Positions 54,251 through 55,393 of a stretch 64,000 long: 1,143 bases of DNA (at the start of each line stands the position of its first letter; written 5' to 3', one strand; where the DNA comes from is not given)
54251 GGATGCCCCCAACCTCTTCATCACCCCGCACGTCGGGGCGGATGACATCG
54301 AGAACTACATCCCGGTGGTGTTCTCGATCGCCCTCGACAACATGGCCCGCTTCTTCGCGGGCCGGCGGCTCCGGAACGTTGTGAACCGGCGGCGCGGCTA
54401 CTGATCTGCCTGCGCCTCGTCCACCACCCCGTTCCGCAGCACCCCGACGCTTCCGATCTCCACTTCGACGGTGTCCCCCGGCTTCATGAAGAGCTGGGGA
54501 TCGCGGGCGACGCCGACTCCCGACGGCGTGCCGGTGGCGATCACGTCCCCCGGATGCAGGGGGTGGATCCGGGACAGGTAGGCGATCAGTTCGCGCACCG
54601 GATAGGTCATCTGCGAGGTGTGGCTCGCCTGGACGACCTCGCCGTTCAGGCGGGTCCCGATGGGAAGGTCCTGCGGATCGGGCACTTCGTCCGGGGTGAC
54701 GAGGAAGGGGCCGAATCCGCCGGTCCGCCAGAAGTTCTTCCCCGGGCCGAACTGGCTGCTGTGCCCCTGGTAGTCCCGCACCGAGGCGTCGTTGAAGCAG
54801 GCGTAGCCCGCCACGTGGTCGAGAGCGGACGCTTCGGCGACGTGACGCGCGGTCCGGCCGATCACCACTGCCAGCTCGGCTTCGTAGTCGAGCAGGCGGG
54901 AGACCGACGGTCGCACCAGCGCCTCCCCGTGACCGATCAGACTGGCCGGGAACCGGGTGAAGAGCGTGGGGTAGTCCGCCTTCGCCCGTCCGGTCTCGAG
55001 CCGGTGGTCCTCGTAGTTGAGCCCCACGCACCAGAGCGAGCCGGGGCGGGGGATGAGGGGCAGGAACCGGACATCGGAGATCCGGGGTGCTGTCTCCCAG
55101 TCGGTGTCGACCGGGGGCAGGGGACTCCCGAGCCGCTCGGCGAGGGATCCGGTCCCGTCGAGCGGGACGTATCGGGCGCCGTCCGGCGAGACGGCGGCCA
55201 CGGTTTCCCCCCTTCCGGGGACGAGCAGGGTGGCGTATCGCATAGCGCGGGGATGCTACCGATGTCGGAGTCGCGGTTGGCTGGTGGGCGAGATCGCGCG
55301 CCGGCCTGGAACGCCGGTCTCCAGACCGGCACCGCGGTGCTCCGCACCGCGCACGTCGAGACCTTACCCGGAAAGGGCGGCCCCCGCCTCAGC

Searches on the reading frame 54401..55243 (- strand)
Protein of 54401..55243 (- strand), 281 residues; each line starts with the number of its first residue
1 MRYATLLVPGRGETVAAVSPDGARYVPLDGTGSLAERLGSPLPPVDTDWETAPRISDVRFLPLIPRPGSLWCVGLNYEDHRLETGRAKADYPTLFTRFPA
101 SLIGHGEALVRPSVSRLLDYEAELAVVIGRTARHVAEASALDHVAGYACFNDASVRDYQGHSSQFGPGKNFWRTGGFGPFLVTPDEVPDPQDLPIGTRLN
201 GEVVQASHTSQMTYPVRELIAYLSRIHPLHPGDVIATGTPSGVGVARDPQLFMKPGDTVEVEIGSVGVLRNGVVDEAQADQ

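Call 48: search_protein_families(library=pfam, proteins=[window:54401-55243:-], max_evalue=0.00001)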
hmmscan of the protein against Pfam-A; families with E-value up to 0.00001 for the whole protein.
window:54401-55243:- (281 aa): 1 family
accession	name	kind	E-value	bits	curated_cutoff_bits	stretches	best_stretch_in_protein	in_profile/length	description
PF01557.24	FAA_hydrolase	-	1.5e-65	221.3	23.9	1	70-274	2-214/214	Fumarylacetoacetate (FAA) hydrolase C-terminal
